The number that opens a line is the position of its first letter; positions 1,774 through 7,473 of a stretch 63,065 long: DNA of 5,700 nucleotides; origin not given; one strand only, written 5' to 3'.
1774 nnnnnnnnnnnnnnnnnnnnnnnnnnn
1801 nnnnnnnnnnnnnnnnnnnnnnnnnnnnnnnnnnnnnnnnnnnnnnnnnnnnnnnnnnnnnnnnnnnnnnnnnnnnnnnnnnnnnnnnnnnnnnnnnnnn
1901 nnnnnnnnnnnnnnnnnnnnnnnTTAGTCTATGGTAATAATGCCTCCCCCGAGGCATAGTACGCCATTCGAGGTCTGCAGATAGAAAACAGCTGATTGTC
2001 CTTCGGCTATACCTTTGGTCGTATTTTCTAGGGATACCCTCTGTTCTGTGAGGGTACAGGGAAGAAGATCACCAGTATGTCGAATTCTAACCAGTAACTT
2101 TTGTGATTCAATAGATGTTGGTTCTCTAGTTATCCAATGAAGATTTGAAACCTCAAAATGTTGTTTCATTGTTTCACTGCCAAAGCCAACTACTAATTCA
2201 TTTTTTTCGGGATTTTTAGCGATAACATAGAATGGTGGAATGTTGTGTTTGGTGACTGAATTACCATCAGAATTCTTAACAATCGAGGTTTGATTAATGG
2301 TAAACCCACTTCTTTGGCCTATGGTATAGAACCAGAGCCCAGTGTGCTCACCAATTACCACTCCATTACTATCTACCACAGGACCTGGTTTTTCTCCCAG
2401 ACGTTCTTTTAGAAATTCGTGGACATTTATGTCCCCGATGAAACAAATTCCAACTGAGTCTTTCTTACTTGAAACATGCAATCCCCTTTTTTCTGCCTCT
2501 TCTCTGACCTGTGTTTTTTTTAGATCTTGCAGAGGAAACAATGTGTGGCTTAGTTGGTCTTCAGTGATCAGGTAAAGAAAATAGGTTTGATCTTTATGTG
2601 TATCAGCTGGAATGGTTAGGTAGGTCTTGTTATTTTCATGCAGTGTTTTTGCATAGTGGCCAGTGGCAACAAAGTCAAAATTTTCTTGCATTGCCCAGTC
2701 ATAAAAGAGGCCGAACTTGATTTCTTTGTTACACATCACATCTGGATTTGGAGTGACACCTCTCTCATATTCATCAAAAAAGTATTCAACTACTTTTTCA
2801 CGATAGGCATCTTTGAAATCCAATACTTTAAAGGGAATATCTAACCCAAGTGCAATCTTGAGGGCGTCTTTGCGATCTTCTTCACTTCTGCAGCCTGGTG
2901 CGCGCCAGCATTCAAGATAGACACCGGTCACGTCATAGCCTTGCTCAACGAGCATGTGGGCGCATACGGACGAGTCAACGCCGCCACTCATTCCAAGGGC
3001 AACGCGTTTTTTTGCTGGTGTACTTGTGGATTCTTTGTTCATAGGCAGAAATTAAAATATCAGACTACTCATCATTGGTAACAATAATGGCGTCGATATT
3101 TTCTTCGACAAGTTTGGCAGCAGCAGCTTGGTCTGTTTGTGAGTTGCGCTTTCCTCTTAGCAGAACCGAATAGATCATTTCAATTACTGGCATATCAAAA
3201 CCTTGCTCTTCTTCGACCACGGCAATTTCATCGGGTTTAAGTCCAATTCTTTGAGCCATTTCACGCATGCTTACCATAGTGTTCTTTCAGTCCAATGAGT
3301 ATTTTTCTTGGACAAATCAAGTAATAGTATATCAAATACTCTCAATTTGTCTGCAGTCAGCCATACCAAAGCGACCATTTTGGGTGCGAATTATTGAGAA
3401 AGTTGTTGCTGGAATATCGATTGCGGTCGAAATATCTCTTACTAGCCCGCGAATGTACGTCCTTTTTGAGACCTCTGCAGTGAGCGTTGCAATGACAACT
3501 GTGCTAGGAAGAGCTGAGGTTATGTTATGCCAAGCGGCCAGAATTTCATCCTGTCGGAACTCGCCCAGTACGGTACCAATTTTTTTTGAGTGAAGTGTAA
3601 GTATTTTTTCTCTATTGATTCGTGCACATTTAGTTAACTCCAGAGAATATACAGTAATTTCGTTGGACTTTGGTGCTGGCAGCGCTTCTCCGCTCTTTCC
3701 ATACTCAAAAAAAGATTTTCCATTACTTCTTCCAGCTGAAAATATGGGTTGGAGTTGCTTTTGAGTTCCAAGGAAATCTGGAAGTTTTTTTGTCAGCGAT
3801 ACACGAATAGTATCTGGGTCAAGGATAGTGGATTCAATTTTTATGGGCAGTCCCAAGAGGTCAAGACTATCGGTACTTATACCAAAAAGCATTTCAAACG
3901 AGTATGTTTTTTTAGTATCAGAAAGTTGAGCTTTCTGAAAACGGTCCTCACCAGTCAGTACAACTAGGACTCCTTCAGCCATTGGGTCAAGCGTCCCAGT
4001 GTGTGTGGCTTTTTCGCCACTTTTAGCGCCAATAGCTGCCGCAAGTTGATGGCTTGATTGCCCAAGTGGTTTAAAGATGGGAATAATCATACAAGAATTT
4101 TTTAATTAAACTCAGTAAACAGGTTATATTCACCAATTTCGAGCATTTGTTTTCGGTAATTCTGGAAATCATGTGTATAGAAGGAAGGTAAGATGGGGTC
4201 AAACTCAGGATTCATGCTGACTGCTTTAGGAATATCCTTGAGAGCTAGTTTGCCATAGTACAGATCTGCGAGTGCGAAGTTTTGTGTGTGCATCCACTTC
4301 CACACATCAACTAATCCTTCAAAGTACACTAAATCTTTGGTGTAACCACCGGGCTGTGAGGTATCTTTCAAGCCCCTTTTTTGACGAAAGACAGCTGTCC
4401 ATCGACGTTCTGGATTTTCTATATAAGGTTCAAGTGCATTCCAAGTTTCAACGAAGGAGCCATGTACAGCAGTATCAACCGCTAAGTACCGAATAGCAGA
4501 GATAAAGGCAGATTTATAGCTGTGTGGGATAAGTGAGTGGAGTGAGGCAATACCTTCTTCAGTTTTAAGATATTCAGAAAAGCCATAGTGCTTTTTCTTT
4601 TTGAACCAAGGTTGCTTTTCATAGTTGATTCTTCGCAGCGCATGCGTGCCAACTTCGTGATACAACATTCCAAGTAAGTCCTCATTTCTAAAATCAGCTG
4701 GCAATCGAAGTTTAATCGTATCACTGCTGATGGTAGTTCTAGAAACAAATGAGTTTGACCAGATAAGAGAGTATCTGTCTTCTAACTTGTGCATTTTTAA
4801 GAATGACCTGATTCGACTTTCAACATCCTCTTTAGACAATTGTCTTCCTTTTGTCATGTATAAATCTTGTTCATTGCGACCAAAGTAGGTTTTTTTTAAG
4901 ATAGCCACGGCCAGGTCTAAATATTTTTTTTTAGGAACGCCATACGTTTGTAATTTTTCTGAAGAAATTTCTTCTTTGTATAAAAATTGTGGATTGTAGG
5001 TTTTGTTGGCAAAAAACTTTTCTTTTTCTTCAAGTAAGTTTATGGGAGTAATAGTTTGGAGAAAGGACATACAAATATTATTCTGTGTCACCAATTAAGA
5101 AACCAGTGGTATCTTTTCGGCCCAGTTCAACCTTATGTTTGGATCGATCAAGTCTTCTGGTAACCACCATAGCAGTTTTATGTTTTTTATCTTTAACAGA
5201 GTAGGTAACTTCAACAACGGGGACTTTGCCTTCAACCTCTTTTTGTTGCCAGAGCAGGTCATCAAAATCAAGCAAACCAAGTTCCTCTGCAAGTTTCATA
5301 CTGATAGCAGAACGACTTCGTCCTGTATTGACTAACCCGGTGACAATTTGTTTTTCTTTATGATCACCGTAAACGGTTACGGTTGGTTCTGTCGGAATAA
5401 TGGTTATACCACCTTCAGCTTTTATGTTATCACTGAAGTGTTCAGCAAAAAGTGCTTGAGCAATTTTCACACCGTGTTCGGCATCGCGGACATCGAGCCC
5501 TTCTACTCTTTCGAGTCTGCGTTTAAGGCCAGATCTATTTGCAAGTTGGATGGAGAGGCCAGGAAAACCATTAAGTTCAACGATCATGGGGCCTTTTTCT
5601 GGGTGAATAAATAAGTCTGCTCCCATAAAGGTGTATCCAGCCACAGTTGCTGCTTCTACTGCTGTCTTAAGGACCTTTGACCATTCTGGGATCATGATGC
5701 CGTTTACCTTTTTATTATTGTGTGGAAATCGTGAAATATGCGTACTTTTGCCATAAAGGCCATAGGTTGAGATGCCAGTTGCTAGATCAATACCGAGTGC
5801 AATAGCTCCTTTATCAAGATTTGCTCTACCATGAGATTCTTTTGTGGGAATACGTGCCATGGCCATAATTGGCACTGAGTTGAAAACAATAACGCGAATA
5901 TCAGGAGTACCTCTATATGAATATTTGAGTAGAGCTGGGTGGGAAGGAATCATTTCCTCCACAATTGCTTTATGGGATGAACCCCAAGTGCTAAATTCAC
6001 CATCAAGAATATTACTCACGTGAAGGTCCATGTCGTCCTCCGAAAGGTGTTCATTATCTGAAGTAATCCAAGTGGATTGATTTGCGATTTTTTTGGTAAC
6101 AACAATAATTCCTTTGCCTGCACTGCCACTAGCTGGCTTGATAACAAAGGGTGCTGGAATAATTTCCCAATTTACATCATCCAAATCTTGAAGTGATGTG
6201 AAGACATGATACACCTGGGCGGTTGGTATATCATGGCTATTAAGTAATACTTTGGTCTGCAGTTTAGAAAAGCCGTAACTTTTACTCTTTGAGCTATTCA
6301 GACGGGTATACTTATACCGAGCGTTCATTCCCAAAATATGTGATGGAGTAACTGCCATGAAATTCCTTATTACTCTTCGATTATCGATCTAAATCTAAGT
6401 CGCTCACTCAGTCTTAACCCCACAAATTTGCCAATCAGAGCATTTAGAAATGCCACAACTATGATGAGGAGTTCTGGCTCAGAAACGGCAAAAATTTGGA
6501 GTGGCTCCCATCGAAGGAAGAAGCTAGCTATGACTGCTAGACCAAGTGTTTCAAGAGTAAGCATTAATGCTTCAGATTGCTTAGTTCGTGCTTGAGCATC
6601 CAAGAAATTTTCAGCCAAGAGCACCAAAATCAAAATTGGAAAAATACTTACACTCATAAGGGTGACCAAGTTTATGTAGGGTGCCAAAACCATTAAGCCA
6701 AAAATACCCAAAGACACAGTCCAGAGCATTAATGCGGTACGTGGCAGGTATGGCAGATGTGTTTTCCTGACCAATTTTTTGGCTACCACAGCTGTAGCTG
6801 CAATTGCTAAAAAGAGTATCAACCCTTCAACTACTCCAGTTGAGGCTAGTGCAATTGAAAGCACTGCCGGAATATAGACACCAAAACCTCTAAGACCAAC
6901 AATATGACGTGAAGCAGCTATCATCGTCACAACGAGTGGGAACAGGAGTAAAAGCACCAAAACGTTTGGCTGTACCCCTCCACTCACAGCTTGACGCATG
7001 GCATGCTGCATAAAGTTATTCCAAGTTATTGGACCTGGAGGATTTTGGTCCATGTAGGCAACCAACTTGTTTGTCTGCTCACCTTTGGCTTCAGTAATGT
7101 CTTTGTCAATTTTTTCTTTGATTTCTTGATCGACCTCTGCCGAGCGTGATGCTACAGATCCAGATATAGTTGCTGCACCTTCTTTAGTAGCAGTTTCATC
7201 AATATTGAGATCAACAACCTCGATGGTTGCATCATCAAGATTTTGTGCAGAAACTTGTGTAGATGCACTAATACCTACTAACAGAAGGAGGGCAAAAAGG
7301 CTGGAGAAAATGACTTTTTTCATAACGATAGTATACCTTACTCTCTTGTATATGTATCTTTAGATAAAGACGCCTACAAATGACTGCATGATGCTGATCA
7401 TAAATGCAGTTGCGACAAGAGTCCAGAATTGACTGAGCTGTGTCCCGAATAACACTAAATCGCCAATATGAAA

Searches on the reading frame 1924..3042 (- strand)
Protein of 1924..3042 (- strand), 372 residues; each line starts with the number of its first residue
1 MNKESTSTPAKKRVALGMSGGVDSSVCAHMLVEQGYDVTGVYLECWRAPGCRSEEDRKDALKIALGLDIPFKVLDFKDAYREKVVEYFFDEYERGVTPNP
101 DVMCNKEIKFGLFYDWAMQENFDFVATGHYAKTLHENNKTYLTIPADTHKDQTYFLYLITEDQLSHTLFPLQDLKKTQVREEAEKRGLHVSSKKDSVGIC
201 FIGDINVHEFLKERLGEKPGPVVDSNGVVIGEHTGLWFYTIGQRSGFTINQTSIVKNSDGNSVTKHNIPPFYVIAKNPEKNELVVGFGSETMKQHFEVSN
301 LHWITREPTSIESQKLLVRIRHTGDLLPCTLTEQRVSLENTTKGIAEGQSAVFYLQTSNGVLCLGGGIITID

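Call 65: search_protein_families(library=pfam, proteins=[window:1924-3042:-], max_evalue=0.0001)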
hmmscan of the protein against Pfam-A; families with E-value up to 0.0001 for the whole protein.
window:1924-3042:- (372 aa): 4 families
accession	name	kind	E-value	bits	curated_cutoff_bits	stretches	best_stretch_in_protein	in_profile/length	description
PF03054.22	tRNA_Me_trans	-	7.5e-73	244.9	20.6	1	12-203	1-201/202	tRNA methyl transferase HUP domain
PF20259.3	tRNA_Me_trans_M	-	1.7e-19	69.5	27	1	209-286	2-65/66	tRNA methyl transferase PRC-barrel domain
PF20258.4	tRNA_Me_trans_C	-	7.5e-14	52.3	20.6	1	294-369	2-77/77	Aminomethyltransferase beta-barrel domain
PF02540.23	NAD_synthase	-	1.5e-07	31.2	21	1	9-83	17-88/242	NAD synthase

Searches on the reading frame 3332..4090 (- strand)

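Call 65: search_protein_families(library=pfam, proteins=[window:3332-4090:-], max_evalue=0.0001)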
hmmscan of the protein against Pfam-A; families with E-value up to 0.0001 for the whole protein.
window:3332-4090:- (252 aa): 1 family
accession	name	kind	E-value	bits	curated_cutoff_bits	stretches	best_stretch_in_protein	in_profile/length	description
PF01509.24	TruB_N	-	4.5e-24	86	27.3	1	26-157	7-134/149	TruB family pseudouridylate synthase (N terminal domain)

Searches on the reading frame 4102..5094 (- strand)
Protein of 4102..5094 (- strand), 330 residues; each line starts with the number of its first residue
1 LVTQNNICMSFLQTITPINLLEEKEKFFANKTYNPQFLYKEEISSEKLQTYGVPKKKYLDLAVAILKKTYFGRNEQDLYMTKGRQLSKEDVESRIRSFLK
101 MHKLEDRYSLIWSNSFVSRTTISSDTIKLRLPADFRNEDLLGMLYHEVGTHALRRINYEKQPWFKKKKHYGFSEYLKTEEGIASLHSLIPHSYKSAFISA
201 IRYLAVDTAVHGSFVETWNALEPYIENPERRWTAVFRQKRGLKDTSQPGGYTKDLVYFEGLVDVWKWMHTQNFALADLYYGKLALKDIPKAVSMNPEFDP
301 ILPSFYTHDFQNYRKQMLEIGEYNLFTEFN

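Call 65: search_protein_families(library=pfam, proteins=[window:4102-5094:-], max_evalue=0.0001)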
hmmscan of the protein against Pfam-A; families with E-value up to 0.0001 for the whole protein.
window:4102-5094:- (330 aa): 1 family
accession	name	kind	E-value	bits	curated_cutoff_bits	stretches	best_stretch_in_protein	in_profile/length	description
PF08014.17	MATCAP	-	2.7e-25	89.6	27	1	42-290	68-327/365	Microtubule-associated tyrosine carboxypeptidase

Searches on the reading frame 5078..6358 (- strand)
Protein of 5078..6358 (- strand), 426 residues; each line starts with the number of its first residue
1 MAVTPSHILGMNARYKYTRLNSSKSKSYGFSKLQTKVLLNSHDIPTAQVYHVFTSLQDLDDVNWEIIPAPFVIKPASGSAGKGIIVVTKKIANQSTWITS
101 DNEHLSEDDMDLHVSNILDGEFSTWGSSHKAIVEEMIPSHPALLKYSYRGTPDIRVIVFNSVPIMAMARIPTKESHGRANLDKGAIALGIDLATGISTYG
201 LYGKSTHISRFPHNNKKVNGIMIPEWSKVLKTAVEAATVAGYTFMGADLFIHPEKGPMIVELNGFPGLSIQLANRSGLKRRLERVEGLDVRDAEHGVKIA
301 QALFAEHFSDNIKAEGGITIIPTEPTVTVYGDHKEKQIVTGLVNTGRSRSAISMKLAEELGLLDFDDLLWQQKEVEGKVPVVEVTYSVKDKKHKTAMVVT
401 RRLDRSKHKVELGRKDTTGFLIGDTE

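Call 65: search_protein_families(library=pfam, proteins=[window:5078-6358:-], max_evalue=0.0001)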
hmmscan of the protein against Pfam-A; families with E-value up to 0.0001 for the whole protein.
window:5078-6358:- (426 aa): 4 families
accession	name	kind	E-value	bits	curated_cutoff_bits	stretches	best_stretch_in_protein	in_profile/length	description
PF14397.11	ATPgrasp_ST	-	1.1e-54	185.9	31.4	1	17-286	7-277/278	Sugar-transfer associated ATP-grasp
PF08443.16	RimK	-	2.5e-07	30.9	21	0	151-191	87-126/188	RimK-like ATP-grasp domain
PF01071.24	GARS_A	-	2.6e-05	24.6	27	0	31-90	2-60/194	Phosphoribosylglycinamide synthetase, ATP-grasp (A) domain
PF02955.21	GSH-S_ATP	-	8.5e-05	22.5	23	0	153-186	85-118/175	Prokaryotic glutathione synthetase, ATP-grasp domain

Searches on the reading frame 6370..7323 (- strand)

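Call 65: search_protein_families(library=pfam, proteins=[window:6370-7323:-], max_evalue=0.0001)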
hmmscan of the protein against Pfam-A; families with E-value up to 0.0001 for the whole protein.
window:6370-7323:- (317 aa): 1 family
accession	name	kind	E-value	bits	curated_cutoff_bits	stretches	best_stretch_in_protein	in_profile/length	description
PF14402.11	7TM_transglut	-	2.4e-24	86.6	25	1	120-314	54-247/248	7 transmembrane helices usually fused to an inactive transglutaminase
